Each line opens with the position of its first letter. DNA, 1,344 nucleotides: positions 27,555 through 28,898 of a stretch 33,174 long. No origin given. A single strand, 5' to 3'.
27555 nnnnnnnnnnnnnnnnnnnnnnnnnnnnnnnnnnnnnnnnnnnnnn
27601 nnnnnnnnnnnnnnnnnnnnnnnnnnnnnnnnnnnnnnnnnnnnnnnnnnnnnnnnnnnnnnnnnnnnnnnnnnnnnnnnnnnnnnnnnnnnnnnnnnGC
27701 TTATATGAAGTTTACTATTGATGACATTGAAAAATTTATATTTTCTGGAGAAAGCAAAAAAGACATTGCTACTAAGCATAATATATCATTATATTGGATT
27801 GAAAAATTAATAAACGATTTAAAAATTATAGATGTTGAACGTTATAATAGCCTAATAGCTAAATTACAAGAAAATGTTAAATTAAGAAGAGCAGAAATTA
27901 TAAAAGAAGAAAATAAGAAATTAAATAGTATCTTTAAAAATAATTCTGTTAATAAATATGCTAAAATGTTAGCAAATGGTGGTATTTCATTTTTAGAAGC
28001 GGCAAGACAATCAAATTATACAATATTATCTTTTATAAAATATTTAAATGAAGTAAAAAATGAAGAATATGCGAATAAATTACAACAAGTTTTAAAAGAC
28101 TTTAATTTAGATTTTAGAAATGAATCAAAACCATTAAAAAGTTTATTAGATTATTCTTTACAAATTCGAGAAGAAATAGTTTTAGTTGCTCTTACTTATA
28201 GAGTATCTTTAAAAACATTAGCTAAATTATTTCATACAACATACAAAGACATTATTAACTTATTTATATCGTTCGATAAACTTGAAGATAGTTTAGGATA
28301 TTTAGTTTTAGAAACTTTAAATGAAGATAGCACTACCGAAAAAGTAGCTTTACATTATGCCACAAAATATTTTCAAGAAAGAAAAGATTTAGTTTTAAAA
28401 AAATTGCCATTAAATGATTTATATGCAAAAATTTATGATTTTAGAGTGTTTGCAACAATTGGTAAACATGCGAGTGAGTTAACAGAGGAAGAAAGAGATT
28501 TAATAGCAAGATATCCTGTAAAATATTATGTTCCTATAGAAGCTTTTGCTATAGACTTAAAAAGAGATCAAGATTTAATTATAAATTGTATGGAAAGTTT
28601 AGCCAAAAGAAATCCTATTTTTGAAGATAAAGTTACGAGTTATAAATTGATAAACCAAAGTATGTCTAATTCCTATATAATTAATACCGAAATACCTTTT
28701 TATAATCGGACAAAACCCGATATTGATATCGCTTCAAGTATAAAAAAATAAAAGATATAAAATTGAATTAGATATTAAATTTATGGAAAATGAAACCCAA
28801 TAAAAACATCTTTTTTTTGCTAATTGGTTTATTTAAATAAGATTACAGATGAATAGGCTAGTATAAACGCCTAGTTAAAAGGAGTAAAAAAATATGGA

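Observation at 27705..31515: Tandem array of three paralogous multi-HTH-like genes of unknown function inserted between lepA and hemW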

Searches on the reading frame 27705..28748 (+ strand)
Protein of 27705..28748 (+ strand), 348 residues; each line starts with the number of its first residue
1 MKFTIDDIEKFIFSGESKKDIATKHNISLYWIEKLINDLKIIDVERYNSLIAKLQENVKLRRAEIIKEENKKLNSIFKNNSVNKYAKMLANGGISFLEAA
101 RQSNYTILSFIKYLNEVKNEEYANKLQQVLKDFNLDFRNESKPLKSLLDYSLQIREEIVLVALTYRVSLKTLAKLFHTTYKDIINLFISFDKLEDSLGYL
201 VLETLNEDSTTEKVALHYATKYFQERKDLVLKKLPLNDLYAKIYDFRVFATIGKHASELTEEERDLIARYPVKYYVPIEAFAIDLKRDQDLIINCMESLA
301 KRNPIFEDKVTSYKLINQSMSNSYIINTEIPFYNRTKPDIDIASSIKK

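Call 7: search_protein_families(library=pfam, max_evalue=1, proteins=[window:27705-28748:+])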
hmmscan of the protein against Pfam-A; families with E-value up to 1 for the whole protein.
window:27705-28748:+ (348 aa): 3 families
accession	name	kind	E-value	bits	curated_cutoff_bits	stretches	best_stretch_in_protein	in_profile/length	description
PF00889.24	EF_TS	-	0.011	15.8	27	1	45-75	54-84/204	Elongation factor TS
PF20306.3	Sp-DndD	-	0.017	15.7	27.2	1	19-37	7-25/51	Small protein found in certain Dnd DNA modification systems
PF19294.4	DACZ_N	-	0.12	12.5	24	1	181-246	51-116/125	Diadenylate cyclase, N-terminal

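Call 8: search_protein_families(library=phrogs, max_evalue=1, proteins=[window:27705-28748:+])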
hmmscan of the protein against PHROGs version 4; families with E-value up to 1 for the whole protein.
window:27705-28748:+ (348 aa): 0 families

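Call 9: search_protein_families(library=ncbifam, max_evalue=1, proteins=[window:27705-28748:+])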
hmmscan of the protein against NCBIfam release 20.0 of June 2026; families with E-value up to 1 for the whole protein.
window:27705-28748:+ (348 aa): 0 families

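Call 10: find_homologous_proteins(query=window:27705-28748:+, max_evalue=0.001)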
Query window:27705-28748:+ (348 aa): 3 proteins with E <= 0.001 among 2973 candidates.
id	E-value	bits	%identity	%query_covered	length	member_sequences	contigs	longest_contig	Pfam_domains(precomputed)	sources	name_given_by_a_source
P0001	8.6e-213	724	98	100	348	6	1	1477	-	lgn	-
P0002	2.4e-183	627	89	100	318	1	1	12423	-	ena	-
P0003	1.2e-34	138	35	80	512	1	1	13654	-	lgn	-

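Call 12: find_encoding_contigs(protein=P0002, flank=10000)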
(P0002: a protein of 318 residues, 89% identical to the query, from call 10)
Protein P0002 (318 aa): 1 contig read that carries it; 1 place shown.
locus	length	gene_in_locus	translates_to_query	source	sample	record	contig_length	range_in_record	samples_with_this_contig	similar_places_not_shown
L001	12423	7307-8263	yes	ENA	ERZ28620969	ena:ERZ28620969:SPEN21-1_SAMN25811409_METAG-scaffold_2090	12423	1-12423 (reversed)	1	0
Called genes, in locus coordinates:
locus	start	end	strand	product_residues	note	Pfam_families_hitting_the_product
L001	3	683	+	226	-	?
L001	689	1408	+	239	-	PF22435:MRM3-like_sub_bind, PF00588:SpoU_methylase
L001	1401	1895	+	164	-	PF01782:RimM, PF05239:PRC, PF24986:PRC_RimM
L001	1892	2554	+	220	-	PF01746:tRNA_m1G_MT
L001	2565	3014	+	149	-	-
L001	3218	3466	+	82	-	-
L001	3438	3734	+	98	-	-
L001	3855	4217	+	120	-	PF01245:Ribosomal_L19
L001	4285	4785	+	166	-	PF10502:Peptidase_S26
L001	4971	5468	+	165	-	PF03235:GmrSD_N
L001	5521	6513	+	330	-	-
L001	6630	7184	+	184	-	-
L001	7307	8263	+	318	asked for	-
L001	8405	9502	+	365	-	-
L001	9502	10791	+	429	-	-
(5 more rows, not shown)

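Call 13: find_encoding_contigs(protein=P0003, flank=10000)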
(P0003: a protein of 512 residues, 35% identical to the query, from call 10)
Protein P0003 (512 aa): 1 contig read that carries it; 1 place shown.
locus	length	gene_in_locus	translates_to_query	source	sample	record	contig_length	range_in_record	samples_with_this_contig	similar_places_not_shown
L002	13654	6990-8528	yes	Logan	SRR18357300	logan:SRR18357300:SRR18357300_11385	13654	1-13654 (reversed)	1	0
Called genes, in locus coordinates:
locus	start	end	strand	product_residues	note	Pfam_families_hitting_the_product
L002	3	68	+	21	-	?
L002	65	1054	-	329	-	PF01841:Transglut_core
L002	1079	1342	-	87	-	PF01649:Ribosomal_S20p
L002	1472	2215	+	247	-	PF03418:Peptidase_A25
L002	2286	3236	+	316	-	PF07454:SpoIIP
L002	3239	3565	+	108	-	-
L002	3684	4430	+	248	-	-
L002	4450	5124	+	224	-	-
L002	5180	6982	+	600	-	PF00009:GTP_EFTU, PF03144:GTP_EFTU_D2, PF00679:EFG_C, PF06421:LepA_C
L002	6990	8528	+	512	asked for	-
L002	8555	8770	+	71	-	-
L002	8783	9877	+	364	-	PF04055:Radical_SAM, PF06969:HemN_C (weak)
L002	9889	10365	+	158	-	-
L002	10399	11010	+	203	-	PF03009:GDPD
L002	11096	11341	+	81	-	-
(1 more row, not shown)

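Call 17: find_related_loci(query=A1, collection=genome_contigs, flank=10000)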
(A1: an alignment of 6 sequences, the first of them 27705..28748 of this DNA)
Query A1 (348 aa) in genome_contigs; peptide patterns used: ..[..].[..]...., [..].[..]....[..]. (x = any residue, [..] = any of these).
58 stretches matched a pattern; 5 encode a relative of the query (tblastn E <= 1e-3); 5 distinct loci.
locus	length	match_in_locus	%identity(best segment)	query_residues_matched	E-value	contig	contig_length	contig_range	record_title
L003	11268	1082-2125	33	5-325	1e-38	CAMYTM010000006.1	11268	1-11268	MAG TPA_asm: uncultured Tenericutes bacterium isolate SRR19390406_bin.5_metawrap_v1.3_MAG genome assembly, contig: NODE.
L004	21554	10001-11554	36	89-325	5e-34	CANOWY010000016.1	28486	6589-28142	MAG TPA_asm: uncultured Tenericutes bacterium isolate SRR15604582_bin.43_metawrap_v1.3_MAG genome assembly, contig: NODE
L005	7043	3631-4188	36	142-310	2e-24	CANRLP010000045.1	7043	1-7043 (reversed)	MAG: uncultured Bacilli bacterium isolate Lapin-018__bin93 genome assembly, contig: Lapin-018__NODE_11514_length_7043_co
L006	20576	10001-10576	31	88-274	3e-13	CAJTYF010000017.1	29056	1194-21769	MAG TPA_asm: uncultured Bacilli bacterium isolate MGBC121705 genome assembly, contig: MGBC121705.17, whole genome shotgu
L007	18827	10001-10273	37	234-324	4e-12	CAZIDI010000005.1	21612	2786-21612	MAG TPA_asm: uncultured Muribaculaceae bacterium isolate SRP222994_co1_401 genome assembly, contig: NODE_4933_length_216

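Call 25: search_protein_families(library=pfam, alignment_id=A3, max_evalue=1)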
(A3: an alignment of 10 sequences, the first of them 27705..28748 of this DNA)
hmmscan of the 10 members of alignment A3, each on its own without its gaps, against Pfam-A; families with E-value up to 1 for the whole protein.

A. member 1, window:27705-28748:+ (348 aa): 3 families
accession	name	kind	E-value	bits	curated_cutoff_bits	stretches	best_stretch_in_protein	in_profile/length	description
PF00889.24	EF_TS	-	0.011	15.8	27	1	45-75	54-84/204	Elongation factor TS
PF20306.3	Sp-DndD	-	0.017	15.7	27.2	1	19-37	7-25/51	Small protein found in certain Dnd DNA modification systems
PF19294.4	DACZ_N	-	0.12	12.5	24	1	181-246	51-116/125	Diadenylate cyclase, N-terminal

B. families by the number of members that match (of 10 scanned): 42 families (the first 25 are shown)
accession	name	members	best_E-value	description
PF13384.12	HTH_23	2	0.0014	Homeodomain-like domain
PF08281.18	Sigma70_r4_2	2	0.0018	Sigma-70, region 4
PF12116.14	SpoIIID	1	1.7e-09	Stage III sporulation protein D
PF18024.7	HTH_50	1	0.00078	Helix-turn-helix domain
PF03333.19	PapB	1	0.00085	Adhesin biosynthesis transcription regulatory protein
PF08280.17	HTH_Mga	1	0.0082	M protein trans-acting positive regulator (MGA) HTH domain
PF04518.17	Effector_1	1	0.0087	Effector from type III secretion system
PF13518.12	HTH_28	1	0.009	Helix-turn-helix domain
PF23854.1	DUF7217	1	0.009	Domain of unknown function (DUF7217)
PF18579.7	Raf1_HTH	1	0.01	Rubisco accumulation factor 1 helix turn helix domain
PF00889.24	EF_TS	1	0.011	Elongation factor TS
PF04703.18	FaeA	1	0.012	FaeA-like protein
PF08221.17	HTH_9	1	0.012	RNA polymerase III subunit RPC82 helix-turn-helix domain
PF21205.3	Rep3_C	1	0.014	Initiator Rep protein, WH2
PF20306.3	Sp-DndD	1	0.017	Small protein found in certain Dnd DNA modification systems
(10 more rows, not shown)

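Call 26: search_solved_structures(query=A3, max_evalue=10, show_alignments=3)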
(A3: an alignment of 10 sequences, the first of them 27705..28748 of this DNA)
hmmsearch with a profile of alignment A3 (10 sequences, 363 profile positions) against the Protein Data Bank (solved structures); distinct sequences matched with E-value up to 10: 6.
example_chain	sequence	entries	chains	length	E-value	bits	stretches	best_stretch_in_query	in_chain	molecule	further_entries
8vd6_A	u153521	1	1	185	9.4e-07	31.4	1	7-44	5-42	CAP REPEAT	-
2lvs_A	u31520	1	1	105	0.0024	20.2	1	10-69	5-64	Putative uncharacterized protein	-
7z8m_M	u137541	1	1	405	0.12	14.6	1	81-144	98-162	Dynactin subunit 2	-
30dr_M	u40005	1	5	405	0.12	14.6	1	81-144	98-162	Dynactin subunit 2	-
6znl_M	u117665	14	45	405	0.12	14.6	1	81-144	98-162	Dynactin subunit 2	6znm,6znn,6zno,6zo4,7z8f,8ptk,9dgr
6hg6_A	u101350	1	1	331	0.15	14.3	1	9-79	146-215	L-glyceraldehyde 3-phosphate reductase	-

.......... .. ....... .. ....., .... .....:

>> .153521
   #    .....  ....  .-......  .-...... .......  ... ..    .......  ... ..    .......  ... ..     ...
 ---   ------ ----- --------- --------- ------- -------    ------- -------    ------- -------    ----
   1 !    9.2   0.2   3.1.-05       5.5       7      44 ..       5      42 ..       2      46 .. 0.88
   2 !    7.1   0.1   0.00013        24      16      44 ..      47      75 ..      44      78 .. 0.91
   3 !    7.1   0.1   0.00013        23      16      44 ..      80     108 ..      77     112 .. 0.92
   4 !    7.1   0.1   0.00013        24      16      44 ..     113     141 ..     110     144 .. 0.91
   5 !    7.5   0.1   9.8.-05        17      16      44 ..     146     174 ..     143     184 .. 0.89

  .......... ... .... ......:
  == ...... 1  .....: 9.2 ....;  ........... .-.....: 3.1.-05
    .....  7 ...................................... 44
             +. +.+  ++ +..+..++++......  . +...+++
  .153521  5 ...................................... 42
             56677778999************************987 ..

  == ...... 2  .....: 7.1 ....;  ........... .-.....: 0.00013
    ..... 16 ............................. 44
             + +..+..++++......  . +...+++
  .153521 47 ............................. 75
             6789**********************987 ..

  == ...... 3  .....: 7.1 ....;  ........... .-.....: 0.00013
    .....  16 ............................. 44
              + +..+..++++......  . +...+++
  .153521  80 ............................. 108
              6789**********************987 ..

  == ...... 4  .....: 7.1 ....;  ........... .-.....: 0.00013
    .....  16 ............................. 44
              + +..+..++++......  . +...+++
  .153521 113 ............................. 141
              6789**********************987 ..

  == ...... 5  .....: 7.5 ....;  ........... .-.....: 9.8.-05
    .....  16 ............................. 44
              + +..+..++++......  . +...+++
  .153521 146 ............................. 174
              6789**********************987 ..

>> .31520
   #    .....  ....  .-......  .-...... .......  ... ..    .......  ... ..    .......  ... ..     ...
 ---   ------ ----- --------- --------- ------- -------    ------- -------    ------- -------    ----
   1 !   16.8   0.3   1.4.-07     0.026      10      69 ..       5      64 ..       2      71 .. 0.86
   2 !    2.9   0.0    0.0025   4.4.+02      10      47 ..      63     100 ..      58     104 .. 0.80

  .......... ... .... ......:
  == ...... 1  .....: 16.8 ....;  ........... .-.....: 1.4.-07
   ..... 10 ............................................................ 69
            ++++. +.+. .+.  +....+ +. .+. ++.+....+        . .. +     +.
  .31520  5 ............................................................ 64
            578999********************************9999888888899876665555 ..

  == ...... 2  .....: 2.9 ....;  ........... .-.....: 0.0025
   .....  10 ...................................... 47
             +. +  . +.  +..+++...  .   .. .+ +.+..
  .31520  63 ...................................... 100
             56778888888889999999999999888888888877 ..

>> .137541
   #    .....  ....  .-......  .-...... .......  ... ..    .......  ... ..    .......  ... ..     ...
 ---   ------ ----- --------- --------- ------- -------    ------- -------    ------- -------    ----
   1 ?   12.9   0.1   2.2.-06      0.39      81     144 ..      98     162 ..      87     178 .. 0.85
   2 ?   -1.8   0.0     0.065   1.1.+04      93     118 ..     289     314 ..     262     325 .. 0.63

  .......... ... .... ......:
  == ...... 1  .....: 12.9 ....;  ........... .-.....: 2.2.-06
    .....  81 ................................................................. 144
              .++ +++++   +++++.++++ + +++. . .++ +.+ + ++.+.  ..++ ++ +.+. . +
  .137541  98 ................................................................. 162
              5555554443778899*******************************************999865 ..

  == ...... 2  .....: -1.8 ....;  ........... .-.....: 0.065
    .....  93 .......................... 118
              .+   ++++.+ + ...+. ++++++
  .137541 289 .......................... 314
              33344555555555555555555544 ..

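Call 29: find_homologous_proteins(query=A3, max_evalue=0.001)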
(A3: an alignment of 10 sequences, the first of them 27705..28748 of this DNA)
Query A3 (10 sequences) (348 aa, profile of the alignment): 8 proteins with E <= 0.001 among 8000 candidates.
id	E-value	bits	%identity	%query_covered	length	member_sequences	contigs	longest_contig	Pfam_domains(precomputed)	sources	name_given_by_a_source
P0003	4.2e-163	561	35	80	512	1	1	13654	-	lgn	-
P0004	1.4e-112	394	26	85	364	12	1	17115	-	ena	-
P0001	4.2e-110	386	98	100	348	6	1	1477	-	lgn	-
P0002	5.8e-92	327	89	100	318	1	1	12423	-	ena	-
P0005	6.0e-87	310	26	76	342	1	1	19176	-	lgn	-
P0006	9.6e-77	277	30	88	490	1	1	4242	-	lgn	-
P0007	1.6e-61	226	28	45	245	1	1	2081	-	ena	-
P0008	6.6e-34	136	27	34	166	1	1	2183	-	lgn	-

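Call 30: search_protein_representatives(alignment_id=A2)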
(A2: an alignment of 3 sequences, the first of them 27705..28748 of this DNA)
Query: 3 sequences, 432 profile positions. Proteins with E-value up to 0.001 (for the whole library): 88; up to 1e-10: 77; up to 1e-30: 55. The best 88 are listed.
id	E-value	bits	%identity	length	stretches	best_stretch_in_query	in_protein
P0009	2.3e-215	731.9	-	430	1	1-432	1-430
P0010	7.9e-151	519.2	-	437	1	10-428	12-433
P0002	4.9e-123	427.6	-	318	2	238-427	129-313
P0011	3.4e-122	424.8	-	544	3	65-429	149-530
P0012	1.5e-116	406.3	-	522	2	10-427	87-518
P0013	1.6e-105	369.9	-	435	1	17-432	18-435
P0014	8.3e-91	321.4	-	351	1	76-422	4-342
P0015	3.2e-86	306.3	-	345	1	78-432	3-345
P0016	6.8e-79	282.2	-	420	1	11-413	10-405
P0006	4.9e-76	272.8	-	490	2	6-419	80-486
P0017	7.0e-70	252.5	-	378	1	76-421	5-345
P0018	9.8e-70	252.0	-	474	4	214-426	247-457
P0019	2.2e-69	250.8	-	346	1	76-409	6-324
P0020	5.5e-64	233.0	-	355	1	70-432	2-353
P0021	9.9e-63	228.9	-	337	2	67-309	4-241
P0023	7.8e-54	199.6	-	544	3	69-422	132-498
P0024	3.1e-53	197.6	-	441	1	71-413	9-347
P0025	6.9e-53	196.5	-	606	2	75-420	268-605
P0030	1.4e-45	172.4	-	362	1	73-413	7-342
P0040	2.5e-40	155.1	-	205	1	223-418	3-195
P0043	5.3e-39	150.7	-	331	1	143-410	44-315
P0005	2.2e-36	142.1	-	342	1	147-412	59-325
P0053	4.7e-34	134.4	-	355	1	149-420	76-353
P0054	4.6e-33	131.2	-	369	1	116-422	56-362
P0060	7.5e-31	123.9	-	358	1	100-413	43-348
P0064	1.8e-26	109.5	-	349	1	80-416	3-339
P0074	6.4e-20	87.9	-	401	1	131-412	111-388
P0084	3.1e-05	39.5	-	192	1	238-396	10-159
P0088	8.0e-05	38.1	-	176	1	232-389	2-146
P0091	4.1e-04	35.8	-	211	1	230-394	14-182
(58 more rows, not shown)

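Call 33: find_encoding_contigs(protein=P0040, flank=6000, max_places=4)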
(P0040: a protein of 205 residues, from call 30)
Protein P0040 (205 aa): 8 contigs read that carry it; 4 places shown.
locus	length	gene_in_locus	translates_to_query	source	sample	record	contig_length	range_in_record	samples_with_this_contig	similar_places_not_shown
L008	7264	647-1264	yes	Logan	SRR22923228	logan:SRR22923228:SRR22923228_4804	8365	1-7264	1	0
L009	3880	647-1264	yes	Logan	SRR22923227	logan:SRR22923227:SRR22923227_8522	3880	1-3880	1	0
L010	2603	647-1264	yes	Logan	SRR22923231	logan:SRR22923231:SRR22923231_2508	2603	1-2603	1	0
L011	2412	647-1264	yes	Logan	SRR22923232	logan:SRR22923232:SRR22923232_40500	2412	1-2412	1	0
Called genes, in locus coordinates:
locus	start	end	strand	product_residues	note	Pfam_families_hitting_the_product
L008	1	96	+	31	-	?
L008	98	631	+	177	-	PF12116:SpoIIID (weak)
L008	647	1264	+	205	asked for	-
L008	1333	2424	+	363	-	PF04055:Radical_SAM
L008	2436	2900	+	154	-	-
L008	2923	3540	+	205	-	PF03009:GDPD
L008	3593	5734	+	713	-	-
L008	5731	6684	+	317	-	-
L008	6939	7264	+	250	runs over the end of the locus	PF01966:HD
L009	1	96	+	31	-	?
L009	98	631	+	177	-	PF12116:SpoIIID (weak)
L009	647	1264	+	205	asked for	-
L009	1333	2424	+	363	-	PF04055:Radical_SAM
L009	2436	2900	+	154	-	-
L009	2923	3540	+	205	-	PF03009:GDPD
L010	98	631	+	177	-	PF12116:SpoIIID (weak)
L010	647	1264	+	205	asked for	-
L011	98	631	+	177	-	PF12116:SpoIIID (weak)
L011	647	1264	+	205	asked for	-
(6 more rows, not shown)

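Call 34: find_encoding_contigs(protein=P0005, flank=8000, max_places=3)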
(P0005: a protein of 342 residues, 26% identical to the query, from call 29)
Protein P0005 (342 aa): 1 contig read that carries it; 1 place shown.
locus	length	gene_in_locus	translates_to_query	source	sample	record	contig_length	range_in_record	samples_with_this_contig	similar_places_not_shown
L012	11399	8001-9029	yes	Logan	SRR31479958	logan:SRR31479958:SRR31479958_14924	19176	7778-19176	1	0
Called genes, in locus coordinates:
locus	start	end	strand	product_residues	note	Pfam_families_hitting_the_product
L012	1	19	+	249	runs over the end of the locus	-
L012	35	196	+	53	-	-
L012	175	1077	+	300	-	PF01745:IPT, PF01715:IPPT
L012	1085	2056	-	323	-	PF01841:Transglut_core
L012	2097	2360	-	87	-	PF01649:Ribosomal_S20p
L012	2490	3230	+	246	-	PF03418:Peptidase_A25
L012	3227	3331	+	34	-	-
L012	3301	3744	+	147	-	-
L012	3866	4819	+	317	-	PF07454:SpoIIP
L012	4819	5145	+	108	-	-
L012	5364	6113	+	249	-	-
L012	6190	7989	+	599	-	PF00009:GTP_EFTU, PF03144:GTP_EFTU_D2, PF00679:EFG_C, PF06421:LepA_C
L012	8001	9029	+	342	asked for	-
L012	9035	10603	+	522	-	-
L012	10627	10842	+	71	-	-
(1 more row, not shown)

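Call 37: search_protein_families(library=pfam, alignment_id=A4, max_evalue=0.01)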
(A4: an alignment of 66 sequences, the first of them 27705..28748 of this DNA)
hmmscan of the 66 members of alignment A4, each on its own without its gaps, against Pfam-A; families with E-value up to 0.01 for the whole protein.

A. member 1, window:27705-28748:+ (348 aa): 0 families

B. families by the number of members that match (of 66 scanned): 32 families (the first 25 are shown)
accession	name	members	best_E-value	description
PF08281.18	Sigma70_r4_2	5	6.5e-05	Sigma-70, region 4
PF12116.14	SpoIIID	4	2.5e-14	Stage III sporulation protein D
PF13936.12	HTH_38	4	4.3e-05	Helix-turn-helix domain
PF08280.17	HTH_Mga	4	0.00026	M protein trans-acting positive regulator (MGA) HTH domain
PF13384.12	HTH_23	4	0.00026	Homeodomain-like domain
PF08279.18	HTH_11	3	3.3e-05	HTH domain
PF04545.22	Sigma70_r4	3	8e-05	Sigma-70, region 4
PF13518.12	HTH_28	3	0.00039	Helix-turn-helix domain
PF03333.19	PapB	2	0.00085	Adhesin biosynthesis transcription regulatory protein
PF13551.12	HTH_29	2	0.0047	Winged helix-turn helix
PF25051.1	WHD_MCM8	1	0.00014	MCM8 winged helix domain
PF13309.12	HTH_22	1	0.00017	HTH domain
PF00838.24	TCTP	1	0.00035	Translationally controlled tumour protein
PF18024.7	HTH_50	1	0.00074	Helix-turn-helix domain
PF04433.23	SWIRM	1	0.00078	SWIRM domain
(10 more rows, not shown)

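Call 38: search_protein_families(library=padloc, proteins=[window:27705-28748:+, P0040], max_evalue=0.1)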
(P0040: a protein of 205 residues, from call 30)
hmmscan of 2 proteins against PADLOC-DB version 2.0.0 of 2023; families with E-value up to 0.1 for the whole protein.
window:27705-28748:+ (348 aa): 0 families

P0040 (205 aa): 0 families

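Call 44: predict_structure(alignment_id=A4)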
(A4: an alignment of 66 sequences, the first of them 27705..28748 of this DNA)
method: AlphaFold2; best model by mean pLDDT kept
length: 348 residues; sequences in the alignment: 66
mean_pLDDT: 91.9   pTM: 0.76
mean pLDDT of the five models: 91.9, 91.2, 91.2, 91.0, 91.0
residues with pLDDT >= 90: 290; 70-90: 29; 50-70: 11; < 50: 18
segments of 3 or more residues with pLDDT < 50: 331-348
pLDDT, mean of each block of 10 residues (from residue 1): 93 98 97 98 98 97 87 69 93 94 93 94 95 91 93 98 98 96 97 96 95 98 98 97 97 98 98 98 98 98 98 94 73 47 44
secondary structure, 60 per line:
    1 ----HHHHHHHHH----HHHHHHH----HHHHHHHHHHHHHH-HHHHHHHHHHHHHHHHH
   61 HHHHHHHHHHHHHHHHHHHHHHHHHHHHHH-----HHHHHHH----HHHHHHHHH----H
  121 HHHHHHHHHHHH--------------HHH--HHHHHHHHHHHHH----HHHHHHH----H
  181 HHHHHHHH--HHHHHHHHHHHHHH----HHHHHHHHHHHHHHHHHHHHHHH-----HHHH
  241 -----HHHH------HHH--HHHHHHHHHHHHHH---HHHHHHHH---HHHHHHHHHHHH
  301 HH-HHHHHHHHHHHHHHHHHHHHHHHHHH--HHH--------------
elements in order: H5-13 H18-24 H29-42 H44-90 H96-102 H107-115 H120-132 H152-164 H169-175 H180-188 H191-204 H209-231 H237-240 H246-249 H261-274 H278-285 H289-302 H304-329
